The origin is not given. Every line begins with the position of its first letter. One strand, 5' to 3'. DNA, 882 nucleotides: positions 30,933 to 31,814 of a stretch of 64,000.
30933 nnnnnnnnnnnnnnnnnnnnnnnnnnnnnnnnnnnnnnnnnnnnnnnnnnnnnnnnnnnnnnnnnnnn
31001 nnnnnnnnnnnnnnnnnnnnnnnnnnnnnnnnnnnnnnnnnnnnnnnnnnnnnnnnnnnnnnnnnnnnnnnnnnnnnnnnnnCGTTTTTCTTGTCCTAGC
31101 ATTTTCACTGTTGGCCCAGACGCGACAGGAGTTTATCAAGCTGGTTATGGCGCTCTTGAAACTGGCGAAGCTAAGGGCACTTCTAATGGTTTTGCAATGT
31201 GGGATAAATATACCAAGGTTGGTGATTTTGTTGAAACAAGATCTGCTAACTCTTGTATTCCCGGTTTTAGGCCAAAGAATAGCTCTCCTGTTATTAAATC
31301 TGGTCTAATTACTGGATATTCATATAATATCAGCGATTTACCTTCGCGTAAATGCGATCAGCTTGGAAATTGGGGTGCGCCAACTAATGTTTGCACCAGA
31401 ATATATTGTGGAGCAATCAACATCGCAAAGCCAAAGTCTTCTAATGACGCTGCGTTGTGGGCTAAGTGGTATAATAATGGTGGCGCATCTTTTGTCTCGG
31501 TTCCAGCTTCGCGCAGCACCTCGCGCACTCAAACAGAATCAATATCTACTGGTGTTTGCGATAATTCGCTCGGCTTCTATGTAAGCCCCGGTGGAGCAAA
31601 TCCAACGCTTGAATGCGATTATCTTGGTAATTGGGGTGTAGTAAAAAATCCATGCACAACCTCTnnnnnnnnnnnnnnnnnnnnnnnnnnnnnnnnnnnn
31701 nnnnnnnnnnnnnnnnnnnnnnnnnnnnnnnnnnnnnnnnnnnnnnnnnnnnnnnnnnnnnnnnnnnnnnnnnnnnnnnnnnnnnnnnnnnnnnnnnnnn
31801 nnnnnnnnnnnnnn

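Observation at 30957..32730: Array of Sushi/CCP-like modules (C ... C-x-x-G-F/Y ... C ... W ... C) in the C-terminal third of the giant protein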

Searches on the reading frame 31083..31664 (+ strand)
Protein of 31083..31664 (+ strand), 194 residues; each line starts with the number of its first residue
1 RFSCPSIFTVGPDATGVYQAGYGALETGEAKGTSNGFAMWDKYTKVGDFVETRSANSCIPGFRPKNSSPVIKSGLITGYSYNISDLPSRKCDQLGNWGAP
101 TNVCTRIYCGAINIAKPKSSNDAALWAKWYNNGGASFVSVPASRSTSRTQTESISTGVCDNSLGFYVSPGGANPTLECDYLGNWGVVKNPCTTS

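Call 59: search_solved_structures(query=A4, max_evalue=10, show_alignments=1)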
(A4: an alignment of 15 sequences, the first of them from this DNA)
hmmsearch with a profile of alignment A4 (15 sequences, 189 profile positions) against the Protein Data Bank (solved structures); distinct sequences matched with E-value up to 10: 8.
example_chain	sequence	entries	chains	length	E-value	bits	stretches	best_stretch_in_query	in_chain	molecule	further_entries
5zm5_A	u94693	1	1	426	0.61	13.4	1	40-124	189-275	Oxysterol-binding protein-related protein 1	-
5zm6_A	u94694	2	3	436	0.63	13.3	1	40-124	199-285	Oxysterol-binding protein-related protein 1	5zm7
8w18_A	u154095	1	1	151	0.8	13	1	40-107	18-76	Complement C1s subcomponent heavy chain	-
8acf_A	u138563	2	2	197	0.87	12.9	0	83-108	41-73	Complement C2b fragment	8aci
5ubm_B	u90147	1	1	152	0.96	12.7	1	40-107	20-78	Complement C1s subcomponent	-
3erb_A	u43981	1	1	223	1.6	12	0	83-108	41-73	Complement C2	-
4lot_A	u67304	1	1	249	2.2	11.6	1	40-106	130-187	Complement C1s subcomponent heavy chain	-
2wii_C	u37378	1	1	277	3.9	10.8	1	76-111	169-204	COMPLEMENT FACTOR H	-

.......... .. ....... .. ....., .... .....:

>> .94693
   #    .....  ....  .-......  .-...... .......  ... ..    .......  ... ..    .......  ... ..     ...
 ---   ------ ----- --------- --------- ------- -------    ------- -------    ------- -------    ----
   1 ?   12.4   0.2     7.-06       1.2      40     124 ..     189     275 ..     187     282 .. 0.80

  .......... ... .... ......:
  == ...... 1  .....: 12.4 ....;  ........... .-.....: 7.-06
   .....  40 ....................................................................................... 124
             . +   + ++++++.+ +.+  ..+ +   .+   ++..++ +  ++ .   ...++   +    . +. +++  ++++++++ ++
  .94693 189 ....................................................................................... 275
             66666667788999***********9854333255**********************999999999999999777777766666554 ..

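Call 78: find_homologous_proteins(query=A4, max_evalue=0.01)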
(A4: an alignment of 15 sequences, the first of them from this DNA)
Query A4 (15 sequences): 3027 candidates shared short words with the query, none scored E <= 0.01.

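Call 83: search_protein_families(library=pfam, alignment_id=A4, max_evalue=0.1)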
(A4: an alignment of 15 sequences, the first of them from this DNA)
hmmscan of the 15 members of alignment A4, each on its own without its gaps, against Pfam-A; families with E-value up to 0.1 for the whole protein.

A. member 1, seq(194 aa): 2 families
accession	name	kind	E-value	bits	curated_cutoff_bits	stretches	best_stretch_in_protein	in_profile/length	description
PF25599.1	Ephrin_CRD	-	0.014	15.9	27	0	155-191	25-57/59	Ephrin cysteine rich domain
PF00084.26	Sushi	-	0.02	15.7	20.7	0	163-185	31-50/56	Sushi repeat (SCR repeat)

B. families by the number of members that match (of 15 scanned): 3 families
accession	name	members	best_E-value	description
PF25599.1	Ephrin_CRD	10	1.6e-06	Ephrin cysteine rich domain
PF00084.26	Sushi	7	2.3e-06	Sushi repeat (SCR repeat)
PF02793.27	HRM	5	3.1e-05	Hormone receptor domain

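Call 84: search_protein_representatives(alignment_id=A4)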
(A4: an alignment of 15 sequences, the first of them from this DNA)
Query: 15 sequences, 189 profile positions. Proteins with E-value up to 0.001 (for the whole library): 285; up to 1e-10: 157; up to 1e-30: 94. The best 150 are listed.
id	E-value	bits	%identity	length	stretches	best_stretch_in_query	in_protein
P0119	1.5e-108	377.4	-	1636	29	32-109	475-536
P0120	1.1e-72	260.5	-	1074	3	1-189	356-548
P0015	5.4e-71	254.9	-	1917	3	1-188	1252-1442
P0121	8.6e-71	254.3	-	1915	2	1-189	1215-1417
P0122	4.9e-68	245.3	-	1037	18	79-116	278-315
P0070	6.1e-68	245.0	-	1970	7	1-188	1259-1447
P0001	1.3e-67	244.0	-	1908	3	1-189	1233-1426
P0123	1.5e-67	243.7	-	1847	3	1-188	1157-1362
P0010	3.1e-67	242.7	-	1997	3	1-189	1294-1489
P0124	5.7e-67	241.8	-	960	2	1-189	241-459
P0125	7.3e-67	241.5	-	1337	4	1-189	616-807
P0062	4.0e-66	239.0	-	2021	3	1-189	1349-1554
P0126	4.6e-66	238.9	-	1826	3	1-189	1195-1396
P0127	2.1e-65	236.7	-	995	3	1-189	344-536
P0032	3.2e-65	236.1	-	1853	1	1-188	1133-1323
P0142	5.4e-51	189.7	-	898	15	73-112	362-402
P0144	1.8e-50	188.0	-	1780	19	35-109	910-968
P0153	1.4e-46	175.3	-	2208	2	1-188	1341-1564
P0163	4.1e-41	157.5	-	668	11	80-115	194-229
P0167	2.3e-38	148.5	-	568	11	72-113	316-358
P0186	1.4e-30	123.1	-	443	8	73-116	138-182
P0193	3.5e-26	108.8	-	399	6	66-111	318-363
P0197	1.0e-24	104.0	-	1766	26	85-109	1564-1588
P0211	4.2e-18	82.4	-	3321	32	73-111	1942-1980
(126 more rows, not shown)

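Call 85: search_protein_families(library=pfam, proteins=[P0119, P0122, P0142, P0144, P0163, P0167, P0186, P0197, P0193], max_evalue=0.001)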
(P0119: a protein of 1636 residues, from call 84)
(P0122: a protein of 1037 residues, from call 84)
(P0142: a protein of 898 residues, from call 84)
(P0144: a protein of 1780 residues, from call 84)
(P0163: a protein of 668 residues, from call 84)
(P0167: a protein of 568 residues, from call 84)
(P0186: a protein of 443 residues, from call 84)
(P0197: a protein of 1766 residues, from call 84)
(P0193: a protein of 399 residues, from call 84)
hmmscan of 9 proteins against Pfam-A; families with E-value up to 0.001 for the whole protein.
P0119 (1636 aa): 3 families
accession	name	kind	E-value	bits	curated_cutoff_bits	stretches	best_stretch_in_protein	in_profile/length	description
PF02793.27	HRM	-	1.4e-60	202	26.2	3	1132-1183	3-64/66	Hormone receptor domain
PF00084.26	Sushi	-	5.6e-28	97.5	20.7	0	1255-1291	18-56/56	Sushi repeat (SCR repeat)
PF25599.1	Ephrin_CRD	-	9.5e-18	64.4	27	1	1357-1404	3-58/59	Ephrin cysteine rich domain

P0122 (1037 aa): 3 families
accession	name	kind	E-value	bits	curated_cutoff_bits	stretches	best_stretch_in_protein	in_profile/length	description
PF02793.27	HRM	-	5.5e-38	129.6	26.2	1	910-961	3-56/66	Hormone receptor domain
PF25599.1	Ephrin_CRD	-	2.6e-18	66.2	27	0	380-410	25-55/59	Ephrin cysteine rich domain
PF00084.26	Sushi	-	9.3e-10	39.2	20.7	0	923-964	18-56/56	Sushi repeat (SCR repeat)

P0142 (898 aa): 3 families
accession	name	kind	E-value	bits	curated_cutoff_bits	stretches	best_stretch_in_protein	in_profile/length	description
PF02793.27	HRM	-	2e-24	86.2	26.2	1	722-766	3-53/66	Hormone receptor domain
PF00084.26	Sushi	-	0.00028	21.6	20.7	0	353-383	21-51/56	Sushi repeat (SCR repeat)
PF25599.1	Ephrin_CRD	-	0.00064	20.1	27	0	345-384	8-53/59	Ephrin cysteine rich domain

P0144 (1780 aa): 7 families
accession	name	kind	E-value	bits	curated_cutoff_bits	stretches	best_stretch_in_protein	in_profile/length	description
PF02793.27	HRM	-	2.2e-37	127.7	26.2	2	279-324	3-54/66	Hormone receptor domain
PF07714.23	PK_Tyr_Ser-Thr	-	1.1e-32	113.8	23.1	1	1492-1772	2-257/258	Protein tyrosine and serine/threonine kinase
PF00069.31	Pkinase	-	2.3e-30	106.3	31.7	1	1494-1765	4-253/263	Protein kinase domain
PF00084.26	Sushi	-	2.6e-24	85.8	20.7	0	636-678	12-56/56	Sushi repeat (SCR repeat)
PF25599.1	Ephrin_CRD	-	7.3e-14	52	27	0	638-679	8-58/59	Ephrin cysteine rich domain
PF00041.27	fn3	-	3.7e-12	46.7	25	2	1278-1358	2-72/84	Fibronectin type III domain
PF16656.11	Pur_ac_phosph_N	-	3.2e-05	24.9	30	0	1227-1260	48-82/93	Purple acid Phosphatase, N-terminal domain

P0163 (668 aa): 3 families
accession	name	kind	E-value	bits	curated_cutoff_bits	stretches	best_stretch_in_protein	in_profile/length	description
PF02793.27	HRM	-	5.9e-24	84.7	26.2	2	498-543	3-54/66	Hormone receptor domain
PF25599.1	Ephrin_CRD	-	5.7e-07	29.9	27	0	295-325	25-55/59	Ephrin cysteine rich domain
PF00084.26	Sushi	-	2.2e-06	28.4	20.7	0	293-324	23-53/56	Sushi repeat (SCR repeat)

P0167 (568 aa): 3 families
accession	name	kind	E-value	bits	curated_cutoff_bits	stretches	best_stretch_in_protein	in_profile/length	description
PF02793.27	HRM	-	1.5e-25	89.8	26.2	1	239-284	2-53/66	Hormone receptor domain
PF00084.26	Sushi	-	2.6e-13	50.6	20.7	0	195-233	17-53/56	Sushi repeat (SCR repeat)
PF25599.1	Ephrin_CRD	-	8.7e-08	32.5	27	0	86-113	24-52/59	Ephrin cysteine rich domain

P0186 (443 aa): 3 families
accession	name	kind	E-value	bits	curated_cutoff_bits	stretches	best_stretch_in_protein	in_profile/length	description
PF25599.1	Ephrin_CRD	-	1.9e-15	57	27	0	354-384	25-55/59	Ephrin cysteine rich domain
PF00084.26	Sushi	-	4.6e-11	43.4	20.7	1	133-162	25-54/56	Sushi repeat (SCR repeat)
PF02793.27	HRM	-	8.2e-09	36.2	26.2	0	390-435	2-53/66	Hormone receptor domain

P0197 (1766 aa): 3 families
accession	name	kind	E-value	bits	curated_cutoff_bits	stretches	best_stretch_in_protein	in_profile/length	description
PF00084.26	Sushi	-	2.4e-264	854.5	20.7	29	764-819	1-56/56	Sushi repeat (SCR repeat)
PF07350.19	Gig2-like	-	8.4e-09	35.1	27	0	1193-1266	282-355/408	Gig2-like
PF18346.7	SH3_15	-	0.00069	20.3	24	0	1166-1222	4-30/67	Mind bomb SH3 repeat domain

P0193 (399 aa): 3 families
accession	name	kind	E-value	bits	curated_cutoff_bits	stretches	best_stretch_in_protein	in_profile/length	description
PF02793.27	HRM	-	3.5e-12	47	26.2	0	140-185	3-53/66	Hormone receptor domain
PF25599.1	Ephrin_CRD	-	9.4e-10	38.8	27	0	213-246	22-58/59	Ephrin cysteine rich domain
PF00084.26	Sushi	-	1.5e-08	35.4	20.7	0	160-188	24-54/56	Sushi repeat (SCR repeat)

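Call 86: list_cluster_members(proteins=[P0119, P0122, P0142, P0144, P0163, P0167, P0186, P0197, P0193, P0211])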
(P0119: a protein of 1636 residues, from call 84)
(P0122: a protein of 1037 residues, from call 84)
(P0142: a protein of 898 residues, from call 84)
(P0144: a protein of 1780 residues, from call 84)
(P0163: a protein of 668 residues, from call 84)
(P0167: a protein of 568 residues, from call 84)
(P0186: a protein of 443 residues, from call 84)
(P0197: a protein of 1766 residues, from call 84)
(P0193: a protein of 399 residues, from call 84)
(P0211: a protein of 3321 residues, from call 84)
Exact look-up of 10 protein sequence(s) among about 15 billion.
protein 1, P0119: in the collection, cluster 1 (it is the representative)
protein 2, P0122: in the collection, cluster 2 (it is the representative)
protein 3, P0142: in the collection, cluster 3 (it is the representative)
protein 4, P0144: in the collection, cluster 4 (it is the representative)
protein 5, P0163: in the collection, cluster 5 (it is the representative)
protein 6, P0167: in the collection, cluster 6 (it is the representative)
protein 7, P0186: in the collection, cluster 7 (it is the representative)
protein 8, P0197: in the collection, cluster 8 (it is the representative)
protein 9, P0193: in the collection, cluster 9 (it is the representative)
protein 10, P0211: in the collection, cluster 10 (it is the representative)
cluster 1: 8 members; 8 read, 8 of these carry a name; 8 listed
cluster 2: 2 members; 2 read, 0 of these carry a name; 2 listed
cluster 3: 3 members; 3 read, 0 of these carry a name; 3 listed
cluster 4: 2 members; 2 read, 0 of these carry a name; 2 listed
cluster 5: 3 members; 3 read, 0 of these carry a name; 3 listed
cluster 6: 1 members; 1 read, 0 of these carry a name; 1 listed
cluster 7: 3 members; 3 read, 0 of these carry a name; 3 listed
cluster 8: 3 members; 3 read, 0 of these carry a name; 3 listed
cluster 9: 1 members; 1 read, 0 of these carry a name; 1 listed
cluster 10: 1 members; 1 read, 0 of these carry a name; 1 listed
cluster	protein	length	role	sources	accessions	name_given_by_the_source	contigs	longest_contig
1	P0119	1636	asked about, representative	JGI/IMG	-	hypothetical protein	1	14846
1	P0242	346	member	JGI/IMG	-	hypothetical protein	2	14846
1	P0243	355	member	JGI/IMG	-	hypothetical protein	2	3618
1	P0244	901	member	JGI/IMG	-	hypothetical protein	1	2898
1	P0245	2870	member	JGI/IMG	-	hypothetical protein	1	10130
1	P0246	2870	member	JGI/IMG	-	hypothetical protein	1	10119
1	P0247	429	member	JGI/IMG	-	hypothetical protein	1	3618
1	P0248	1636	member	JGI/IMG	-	hypothetical protein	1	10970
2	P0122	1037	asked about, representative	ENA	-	-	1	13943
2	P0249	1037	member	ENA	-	-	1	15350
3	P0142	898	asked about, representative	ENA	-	-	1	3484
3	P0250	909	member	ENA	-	-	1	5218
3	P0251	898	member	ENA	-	-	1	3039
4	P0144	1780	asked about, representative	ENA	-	-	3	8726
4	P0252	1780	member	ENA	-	-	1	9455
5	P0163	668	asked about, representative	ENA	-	-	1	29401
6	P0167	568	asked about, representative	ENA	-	-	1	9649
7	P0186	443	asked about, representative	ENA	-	-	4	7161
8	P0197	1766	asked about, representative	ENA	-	-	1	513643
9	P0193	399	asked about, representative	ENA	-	-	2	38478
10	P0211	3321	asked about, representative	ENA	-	-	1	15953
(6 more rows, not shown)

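Call 88: find_encoding_contigs(protein=P0163, flank=10000, max_places=2)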
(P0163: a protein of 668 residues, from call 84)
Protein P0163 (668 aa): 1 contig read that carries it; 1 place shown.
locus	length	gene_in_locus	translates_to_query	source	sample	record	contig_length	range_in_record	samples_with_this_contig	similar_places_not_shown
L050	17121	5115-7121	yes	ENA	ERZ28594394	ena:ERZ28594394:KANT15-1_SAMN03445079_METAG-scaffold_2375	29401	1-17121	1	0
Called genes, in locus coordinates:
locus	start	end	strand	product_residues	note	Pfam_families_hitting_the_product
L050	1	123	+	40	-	?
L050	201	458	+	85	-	-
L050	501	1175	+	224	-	-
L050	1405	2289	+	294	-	PF04784:DUF547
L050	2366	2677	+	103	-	-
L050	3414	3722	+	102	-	-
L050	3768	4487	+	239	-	-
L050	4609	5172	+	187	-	-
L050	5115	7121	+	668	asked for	PF00084:Sushi (faint), PF02793:HRM (faint), PF25599:Ephrin_CRD (faint)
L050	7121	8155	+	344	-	PF02793:HRM (weak), PF00084:Sushi (faint), PF02793:HRM (weak)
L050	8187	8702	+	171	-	-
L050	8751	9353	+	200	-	PF07714:PK_Tyr_Ser-Thr, PF00069:Pkinase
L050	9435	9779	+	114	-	PF00069:Pkinase (weak), PF07714:PK_Tyr_Ser-Thr (weak)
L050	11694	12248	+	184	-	PF00186:DHFR_1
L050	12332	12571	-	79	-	PF00153:Mito_carr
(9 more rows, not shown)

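Call 89: find_encoding_contigs(protein=P0119, flank=10000, max_places=2)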
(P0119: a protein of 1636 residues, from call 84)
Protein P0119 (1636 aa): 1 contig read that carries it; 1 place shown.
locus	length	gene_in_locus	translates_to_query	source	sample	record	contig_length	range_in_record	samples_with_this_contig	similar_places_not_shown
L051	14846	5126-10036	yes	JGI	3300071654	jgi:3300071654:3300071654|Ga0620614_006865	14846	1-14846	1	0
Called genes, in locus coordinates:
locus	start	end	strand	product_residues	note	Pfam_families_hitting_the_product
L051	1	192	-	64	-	?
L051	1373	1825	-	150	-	-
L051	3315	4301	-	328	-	-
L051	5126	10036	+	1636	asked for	PF00084:Sushi (faint), PF02793:HRM (faint), PF25599:Ephrin_CRD (faint)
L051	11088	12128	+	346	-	PF07714:PK_Tyr_Ser-Thr, PF00069:Pkinase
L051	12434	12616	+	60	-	-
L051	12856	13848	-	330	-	-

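Call 90: find_encoding_contigs(protein=P0122, flank=10000, max_places=2)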
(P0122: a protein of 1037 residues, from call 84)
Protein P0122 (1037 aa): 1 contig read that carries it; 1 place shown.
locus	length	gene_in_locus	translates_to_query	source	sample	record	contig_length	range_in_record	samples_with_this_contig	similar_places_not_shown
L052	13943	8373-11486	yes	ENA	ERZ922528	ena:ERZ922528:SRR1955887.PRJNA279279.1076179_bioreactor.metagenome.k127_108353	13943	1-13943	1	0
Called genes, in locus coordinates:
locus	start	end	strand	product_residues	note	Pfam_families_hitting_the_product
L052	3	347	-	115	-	?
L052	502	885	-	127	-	-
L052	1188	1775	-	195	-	PF04116:FA_hydroxylase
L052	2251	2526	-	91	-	-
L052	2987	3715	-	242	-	-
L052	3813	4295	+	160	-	PF02466:Tim17 (weak)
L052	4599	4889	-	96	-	-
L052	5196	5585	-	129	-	PF00557:Peptidase_M24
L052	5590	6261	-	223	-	PF15801:zf-C6H2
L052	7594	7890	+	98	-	-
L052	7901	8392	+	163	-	-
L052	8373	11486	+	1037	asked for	PF00084:Sushi (faint), PF02793:HRM (faint), PF25599:Ephrin_CRD (faint)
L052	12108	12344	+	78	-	-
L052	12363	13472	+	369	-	-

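Call 93: find_encoding_contigs(protein=P0193, flank=10000, max_places=1)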
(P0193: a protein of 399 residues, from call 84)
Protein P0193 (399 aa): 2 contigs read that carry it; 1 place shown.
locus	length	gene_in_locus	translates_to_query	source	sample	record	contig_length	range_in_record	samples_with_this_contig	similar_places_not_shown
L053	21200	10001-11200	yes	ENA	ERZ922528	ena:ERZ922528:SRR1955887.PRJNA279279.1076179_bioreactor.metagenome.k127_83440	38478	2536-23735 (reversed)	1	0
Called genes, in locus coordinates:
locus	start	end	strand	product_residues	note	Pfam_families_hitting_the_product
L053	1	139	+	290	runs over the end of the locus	-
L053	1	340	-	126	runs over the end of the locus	-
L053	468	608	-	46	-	-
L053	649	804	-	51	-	-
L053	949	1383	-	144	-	-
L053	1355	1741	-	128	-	-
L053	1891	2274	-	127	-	-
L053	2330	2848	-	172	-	PF01869:BcrAD_BadFG (weak)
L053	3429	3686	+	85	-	PF22732:MSL3_chromo-like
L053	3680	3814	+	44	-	-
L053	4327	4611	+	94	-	PF05712:MRG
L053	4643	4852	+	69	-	-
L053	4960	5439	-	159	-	PF13920:zf-C3HC4_3, PF00097:zf-C3HC4, PF13445:zf-RING_UBOX, PF13639:zf-RING_2, PF13923:zf-C3HC4_2, PF14447:Prok-RING_4 (weak), PF14634:zf-RING_5 (weak), PF24921:RING_XB3-XBAT31 (faint)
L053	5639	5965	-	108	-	PF02212:GED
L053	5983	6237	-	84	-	-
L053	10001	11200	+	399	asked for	PF02793:HRM (faint), PF25599:Ephrin_CRD (faint), PF00084:Sushi (faint)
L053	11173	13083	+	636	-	PF00084:Sushi (faint), PF25599:Ephrin_CRD (faint), PF02793:HRM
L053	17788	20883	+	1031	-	PF02793:HRM (faint), PF25599:Ephrin_CRD (faint), PF00084:Sushi (faint)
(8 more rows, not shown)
